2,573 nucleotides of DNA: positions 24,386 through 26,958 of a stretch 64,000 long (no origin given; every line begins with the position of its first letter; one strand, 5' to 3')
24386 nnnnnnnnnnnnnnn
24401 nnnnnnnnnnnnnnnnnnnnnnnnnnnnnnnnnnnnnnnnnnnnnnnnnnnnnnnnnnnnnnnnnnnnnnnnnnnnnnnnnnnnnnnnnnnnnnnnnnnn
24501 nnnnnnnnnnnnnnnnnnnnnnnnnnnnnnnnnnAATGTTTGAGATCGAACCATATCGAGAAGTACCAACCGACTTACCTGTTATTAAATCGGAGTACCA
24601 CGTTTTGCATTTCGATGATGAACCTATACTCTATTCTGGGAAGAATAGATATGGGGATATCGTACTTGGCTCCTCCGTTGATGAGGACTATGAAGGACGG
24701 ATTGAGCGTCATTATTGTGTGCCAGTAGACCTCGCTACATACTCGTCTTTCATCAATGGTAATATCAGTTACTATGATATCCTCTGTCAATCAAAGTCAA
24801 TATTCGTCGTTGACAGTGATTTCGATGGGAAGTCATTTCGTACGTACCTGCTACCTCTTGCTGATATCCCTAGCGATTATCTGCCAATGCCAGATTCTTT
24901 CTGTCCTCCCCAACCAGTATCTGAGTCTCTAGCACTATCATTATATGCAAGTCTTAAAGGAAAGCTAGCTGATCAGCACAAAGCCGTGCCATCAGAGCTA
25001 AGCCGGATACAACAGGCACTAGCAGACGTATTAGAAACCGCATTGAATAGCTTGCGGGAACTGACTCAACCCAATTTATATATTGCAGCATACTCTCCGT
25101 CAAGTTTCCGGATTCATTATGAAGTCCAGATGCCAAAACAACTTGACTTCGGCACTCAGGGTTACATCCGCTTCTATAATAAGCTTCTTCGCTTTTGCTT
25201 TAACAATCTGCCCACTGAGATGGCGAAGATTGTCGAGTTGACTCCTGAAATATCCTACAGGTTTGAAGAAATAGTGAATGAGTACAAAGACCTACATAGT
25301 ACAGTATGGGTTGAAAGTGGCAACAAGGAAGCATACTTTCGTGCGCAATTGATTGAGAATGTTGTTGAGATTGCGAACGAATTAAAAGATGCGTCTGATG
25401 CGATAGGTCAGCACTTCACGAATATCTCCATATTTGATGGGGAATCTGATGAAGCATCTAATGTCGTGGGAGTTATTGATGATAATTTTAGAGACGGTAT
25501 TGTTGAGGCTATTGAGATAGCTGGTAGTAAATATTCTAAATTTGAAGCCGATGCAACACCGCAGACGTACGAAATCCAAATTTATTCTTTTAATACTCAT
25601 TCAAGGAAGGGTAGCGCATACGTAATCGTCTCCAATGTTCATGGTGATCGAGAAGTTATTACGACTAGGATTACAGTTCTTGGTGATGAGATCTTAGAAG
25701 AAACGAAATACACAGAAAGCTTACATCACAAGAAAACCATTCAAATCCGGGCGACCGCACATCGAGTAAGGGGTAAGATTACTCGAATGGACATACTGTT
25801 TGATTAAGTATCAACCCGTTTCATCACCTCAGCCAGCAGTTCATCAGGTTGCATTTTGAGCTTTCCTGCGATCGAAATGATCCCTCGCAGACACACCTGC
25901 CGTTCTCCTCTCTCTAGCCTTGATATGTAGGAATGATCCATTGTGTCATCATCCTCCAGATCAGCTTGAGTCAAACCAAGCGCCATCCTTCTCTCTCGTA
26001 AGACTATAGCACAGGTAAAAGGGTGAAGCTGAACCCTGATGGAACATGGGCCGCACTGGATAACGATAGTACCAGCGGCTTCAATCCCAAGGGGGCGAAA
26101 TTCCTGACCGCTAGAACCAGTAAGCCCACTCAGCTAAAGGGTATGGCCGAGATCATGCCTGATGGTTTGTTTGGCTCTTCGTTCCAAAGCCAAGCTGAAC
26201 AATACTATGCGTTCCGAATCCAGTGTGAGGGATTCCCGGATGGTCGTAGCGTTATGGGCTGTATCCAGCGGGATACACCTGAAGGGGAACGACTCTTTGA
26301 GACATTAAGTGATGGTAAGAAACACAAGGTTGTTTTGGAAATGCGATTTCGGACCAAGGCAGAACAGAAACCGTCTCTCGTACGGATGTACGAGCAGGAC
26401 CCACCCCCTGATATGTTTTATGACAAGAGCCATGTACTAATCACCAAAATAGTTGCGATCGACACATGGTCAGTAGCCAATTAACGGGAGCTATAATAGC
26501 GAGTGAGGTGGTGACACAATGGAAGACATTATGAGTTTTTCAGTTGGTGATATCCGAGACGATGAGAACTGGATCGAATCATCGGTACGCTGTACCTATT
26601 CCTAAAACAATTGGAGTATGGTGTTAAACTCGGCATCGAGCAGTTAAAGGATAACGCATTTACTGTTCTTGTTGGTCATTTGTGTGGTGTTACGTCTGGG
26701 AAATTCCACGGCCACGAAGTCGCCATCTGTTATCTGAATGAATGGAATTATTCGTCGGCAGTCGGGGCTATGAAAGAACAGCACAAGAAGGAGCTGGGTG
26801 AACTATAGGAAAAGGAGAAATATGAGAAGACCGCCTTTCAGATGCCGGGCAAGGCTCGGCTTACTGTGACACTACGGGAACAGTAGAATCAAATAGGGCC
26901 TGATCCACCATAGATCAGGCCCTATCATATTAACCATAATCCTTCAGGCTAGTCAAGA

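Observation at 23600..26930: AT-rich 3.4-kb island of unknown genes inserted at the 3' end of the dcw operon, next to a dead IS1595 transposase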

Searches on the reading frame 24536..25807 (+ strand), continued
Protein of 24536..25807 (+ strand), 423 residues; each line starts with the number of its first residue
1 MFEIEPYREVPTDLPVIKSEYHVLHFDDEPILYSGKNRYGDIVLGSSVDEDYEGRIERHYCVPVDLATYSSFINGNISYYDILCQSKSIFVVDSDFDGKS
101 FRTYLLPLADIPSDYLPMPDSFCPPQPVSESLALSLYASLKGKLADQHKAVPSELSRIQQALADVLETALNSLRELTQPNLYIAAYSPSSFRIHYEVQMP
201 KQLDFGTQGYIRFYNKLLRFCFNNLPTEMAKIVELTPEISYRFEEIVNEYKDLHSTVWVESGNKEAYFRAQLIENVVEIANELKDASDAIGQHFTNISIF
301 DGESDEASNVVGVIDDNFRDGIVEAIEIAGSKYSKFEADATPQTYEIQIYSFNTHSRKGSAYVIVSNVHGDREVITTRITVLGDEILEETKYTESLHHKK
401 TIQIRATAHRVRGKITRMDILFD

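Call 79: find_encoding_contigs(protein=P0017, flank=6000, max_places=2)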
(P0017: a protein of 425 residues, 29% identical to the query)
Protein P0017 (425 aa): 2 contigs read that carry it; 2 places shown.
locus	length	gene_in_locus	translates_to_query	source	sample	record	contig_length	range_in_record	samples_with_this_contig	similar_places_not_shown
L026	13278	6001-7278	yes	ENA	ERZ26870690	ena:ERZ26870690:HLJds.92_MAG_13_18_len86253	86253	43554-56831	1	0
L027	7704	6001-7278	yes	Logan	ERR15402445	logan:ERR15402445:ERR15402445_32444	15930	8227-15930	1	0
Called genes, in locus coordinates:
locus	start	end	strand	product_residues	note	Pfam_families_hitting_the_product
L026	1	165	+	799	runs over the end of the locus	PF01835:MG2 (faint)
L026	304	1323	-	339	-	PF03572:Peptidase_S41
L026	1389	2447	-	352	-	PF00144:Beta-lactamase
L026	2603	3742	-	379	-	PF12833:HTH_18, PF00165:HTH_AraC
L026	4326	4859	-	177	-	-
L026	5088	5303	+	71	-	PF13744:HTH_37 (weak), PF24250:HVO_2718 (weak), PF13560:HTH_31, PF12844:HTH_19, PF01381:HTH_3, PF13443:HTH_26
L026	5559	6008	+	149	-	-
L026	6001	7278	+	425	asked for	-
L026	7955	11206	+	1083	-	PF05954:Phage_GPD (weak), PF04717:Phage_base_V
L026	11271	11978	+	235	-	-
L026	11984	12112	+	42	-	-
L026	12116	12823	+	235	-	-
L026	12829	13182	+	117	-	PF14107:DUF4280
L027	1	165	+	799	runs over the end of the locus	PF01835:MG2 (faint)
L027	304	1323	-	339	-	PF03572:Peptidase_S41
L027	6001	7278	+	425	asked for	-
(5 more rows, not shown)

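Call 96: search_protein_families(library=pfam, proteins=[L023:3001-3378:+, P0006, P0007, P0008, P0013, P0016, P0017, P0018, P0004, P0012], max_evalue=0.1)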
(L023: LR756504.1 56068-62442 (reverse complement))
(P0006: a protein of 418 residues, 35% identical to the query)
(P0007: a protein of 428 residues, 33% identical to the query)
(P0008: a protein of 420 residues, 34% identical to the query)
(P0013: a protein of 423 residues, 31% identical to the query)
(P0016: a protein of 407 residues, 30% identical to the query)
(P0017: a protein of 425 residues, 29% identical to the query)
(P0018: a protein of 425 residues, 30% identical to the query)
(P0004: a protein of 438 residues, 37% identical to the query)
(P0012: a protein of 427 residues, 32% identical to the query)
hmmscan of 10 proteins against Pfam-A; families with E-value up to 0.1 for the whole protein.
L023:3001-3378:+ (125 aa): 0 families

P0006 (418 aa): 1 family
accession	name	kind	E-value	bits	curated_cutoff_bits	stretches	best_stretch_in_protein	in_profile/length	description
PF20215.3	DUF6575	-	0.024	14.5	26.6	1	24-113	20-110/218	Family of unknown function (DUF6575)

P0007 (428 aa): 1 family
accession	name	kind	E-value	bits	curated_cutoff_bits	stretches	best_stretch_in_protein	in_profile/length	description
PF18119.6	RIG-I_C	-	0.038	14.4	23.2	0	326-362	29-64/141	RIG-I receptor C-terminal domain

P0008 (420 aa): 0 families

P0013 (423 aa): 2 families
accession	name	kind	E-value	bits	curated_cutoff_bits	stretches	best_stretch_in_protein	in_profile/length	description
PF09138.17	Urm1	-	0.045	14.6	21.8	0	195-244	9-59/96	Urm1 (Ubiquitin related modifier)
PF13233.12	Complex1_LYR_2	-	0.062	14.4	22.3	0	68-88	40-60/80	Complex1_LYR-like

P0016 (407 aa): 2 families
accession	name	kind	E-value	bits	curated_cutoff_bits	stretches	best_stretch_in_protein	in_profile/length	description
PF20215.3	DUF6575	-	0.0004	20.3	26.6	1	24-103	17-96/218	Family of unknown function (DUF6575)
PF25679.1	DUF7947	-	0.0066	16.9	27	1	328-405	3-78/79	Family of unknown function (DUF7947)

P0017 (425 aa): 1 family
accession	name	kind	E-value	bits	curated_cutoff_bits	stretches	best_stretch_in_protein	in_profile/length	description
PF22482.2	AsnC_trans_reg_3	-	0.035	14.7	24.4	0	208-244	9-45/95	PF0864 C-terminal dimeric alpha+beta barrel domain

P0018 (425 aa): 0 families

P0004 (438 aa): 1 family
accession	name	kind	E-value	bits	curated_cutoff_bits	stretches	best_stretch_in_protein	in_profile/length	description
PF21109.2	Stonustoxin_helical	-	0.0041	17.6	27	1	242-328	11-93/96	Stonustoxin helical domain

P0012 (427 aa): 1 family
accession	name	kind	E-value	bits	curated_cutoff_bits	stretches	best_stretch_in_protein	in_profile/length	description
PF20634.2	IFNGR1_transm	-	0.024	15.3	27.5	1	241-273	7-40/57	Interferon gamma receptor 1, transmembrane region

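Call 97: find_related_loci(query=L023:3001-3375:+, collection=viral_contigs, flank=3000)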
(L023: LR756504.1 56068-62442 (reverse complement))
Query L023:3001-3375:+ (125 aa) in viral_contigs; peptide patterns used: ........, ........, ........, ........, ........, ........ (x = any residue, [..] = any of these).
22 stretches matched a pattern; 3 encode a relative of the query (tblastn E <= 1e-3); 2 distinct loci.
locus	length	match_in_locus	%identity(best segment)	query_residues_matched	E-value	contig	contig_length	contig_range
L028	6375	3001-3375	100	1-125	8e-83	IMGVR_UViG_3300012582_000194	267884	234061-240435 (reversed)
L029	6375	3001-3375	100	1-125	8e-83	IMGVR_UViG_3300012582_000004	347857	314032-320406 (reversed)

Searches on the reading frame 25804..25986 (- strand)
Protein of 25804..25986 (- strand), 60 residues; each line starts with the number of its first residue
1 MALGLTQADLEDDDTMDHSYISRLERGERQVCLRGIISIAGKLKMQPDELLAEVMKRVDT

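Call 4: search_protein_families(library=pfam, proteins=[window:25804-25986:-], max_evalue=0.1)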
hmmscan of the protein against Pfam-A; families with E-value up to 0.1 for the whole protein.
window:25804-25986:- (60 aa): 3 families
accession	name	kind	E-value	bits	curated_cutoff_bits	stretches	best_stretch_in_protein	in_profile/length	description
PF01381.28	HTH_3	-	2.7e-05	24.5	23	1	2-50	7-55/55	Helix-turn-helix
PF13560.12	HTH_31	-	0.00014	22.6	27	1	2-41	12-52/64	Helix-turn-helix domain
PF18285.6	LuxT_C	-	0.046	14.6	25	1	5-46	9-48/87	Tetracycline repressor LuxT C-terminal domain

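Call 5: search_protein_families(library=padloc, proteins=[window:25804-25986:-], max_evalue=1)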
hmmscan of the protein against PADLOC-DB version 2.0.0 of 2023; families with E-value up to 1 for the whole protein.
window:25804-25986:- (60 aa): 9 families
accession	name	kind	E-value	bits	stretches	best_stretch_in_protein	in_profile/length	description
PDLC03665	Control_protein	-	3e-07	28.6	1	4-52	22-70/77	control protein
PDLC03664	Control_protein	-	5.4e-07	28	1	2-51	24-73/74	control protein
PDLC04142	capH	-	4.5e-05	22.4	1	3-54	18-69/103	capH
PDLC02926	HTH_VI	-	5.2e-05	21.4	1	3-50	13-60/92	-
PDLC03666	Control_protein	-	9.7e-05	20.7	1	5-50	20-65/77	control protein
PDLC03668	Control_protein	-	0.00035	19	1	4-40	21-57/79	control protein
PDLC03953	RmrA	-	0.0015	15.9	1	3-44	17-58/373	-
PDLC03671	Control_protein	-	0.002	16.3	1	5-51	28-74/84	control protein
PDLC03954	RmrA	-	0.003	14.5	1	4-53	23-72/380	-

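Call 6: search_protein_families(library=phrogs, proteins=[window:25804-25986:-], max_evalue=1)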
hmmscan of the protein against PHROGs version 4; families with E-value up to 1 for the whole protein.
window:25804-25986:- (60 aa): 8 families
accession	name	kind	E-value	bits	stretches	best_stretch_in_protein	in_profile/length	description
phrog_3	-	transcription regulation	0.00015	22.6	1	3-54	100-151/430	transcriptional repressor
phrog_7241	-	transcription regulation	0.00044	21.3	1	3-51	73-121/122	transcriptional regulator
phrog_1373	-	transcription regulation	0.00093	20.2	1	4-53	76-125/166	transcriptional regulator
phrog_6831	-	transcription regulation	0.0033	18.4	1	3-30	17-44/68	transcriptional regulator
phrog_27318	-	unknown function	0.0037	17.5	1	12-52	24-64/289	-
phrog_8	-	transcription regulation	0.012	16.1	1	2-53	168-218/346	transcriptional regulator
phrog_5823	-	transcription regulation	0.02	15.1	1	4-54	19-70/404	transcriptional regulator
phrog_4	-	transcription regulation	0.077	12.9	1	2-52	145-193/400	transcriptional repressor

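Call 7: search_protein_families(library=ncbifam, proteins=[window:25804-25986:-], max_evalue=1)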
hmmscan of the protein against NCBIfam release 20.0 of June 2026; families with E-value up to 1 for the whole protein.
window:25804-25986:- (60 aa): 5 families
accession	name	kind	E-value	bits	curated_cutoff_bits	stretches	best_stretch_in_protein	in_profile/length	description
NF041951.1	phage_RstR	subfamily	0.00038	20.7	80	1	3-57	14-68/108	RstR family transcriptional repressor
TIGR03070.1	couple_hipB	subfamily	0.0056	16.6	71.65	1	2-40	13-51/58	type II toxin-antitoxin system Y4mF family antitoxin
NF047948.1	male_kill_WMK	equivalog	0.018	14.5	300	1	4-52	175-223/300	WO male-killing family protein Wmk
NF006015.0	PRK08154.1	subfamily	0.03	13.5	204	1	4-55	43-94/314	anaerobic benzoate catabolism transcriptional regulator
NF010465.0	PRK13890.1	equivalog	0.13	12.4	96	1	4-51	18-64/121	conjugal transfer protein TrbA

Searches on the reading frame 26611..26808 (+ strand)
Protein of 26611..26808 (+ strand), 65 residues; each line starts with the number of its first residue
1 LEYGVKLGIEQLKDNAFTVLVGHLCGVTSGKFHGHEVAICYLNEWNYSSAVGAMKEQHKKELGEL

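Call 4: search_protein_families(library=pfam, proteins=[window:26611-26808:+], max_evalue=0.1)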
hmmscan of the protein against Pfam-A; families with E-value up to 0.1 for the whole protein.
window:26611-26808:+ (65 aa): 0 families

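Call 5: search_protein_families(library=padloc, proteins=[window:26611-26808:+], max_evalue=1)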
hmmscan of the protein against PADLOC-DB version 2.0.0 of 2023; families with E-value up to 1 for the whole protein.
window:26611-26808:+ (65 aa): 0 families

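Call 6: search_protein_families(library=phrogs, proteins=[window:26611-26808:+], max_evalue=1)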
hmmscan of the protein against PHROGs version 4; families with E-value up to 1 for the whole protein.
window:26611-26808:+ (65 aa): 0 families

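Call 7: search_protein_families(library=ncbifam, proteins=[window:26611-26808:+], max_evalue=1)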
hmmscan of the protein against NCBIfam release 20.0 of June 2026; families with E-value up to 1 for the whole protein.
window:26611-26808:+ (65 aa): 1 family
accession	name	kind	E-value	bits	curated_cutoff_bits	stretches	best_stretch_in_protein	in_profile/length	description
NF009583.0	PRK13024.1-3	subfamily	0.22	9.5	721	1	7-59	699-751/755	protein translocase subunit SecDF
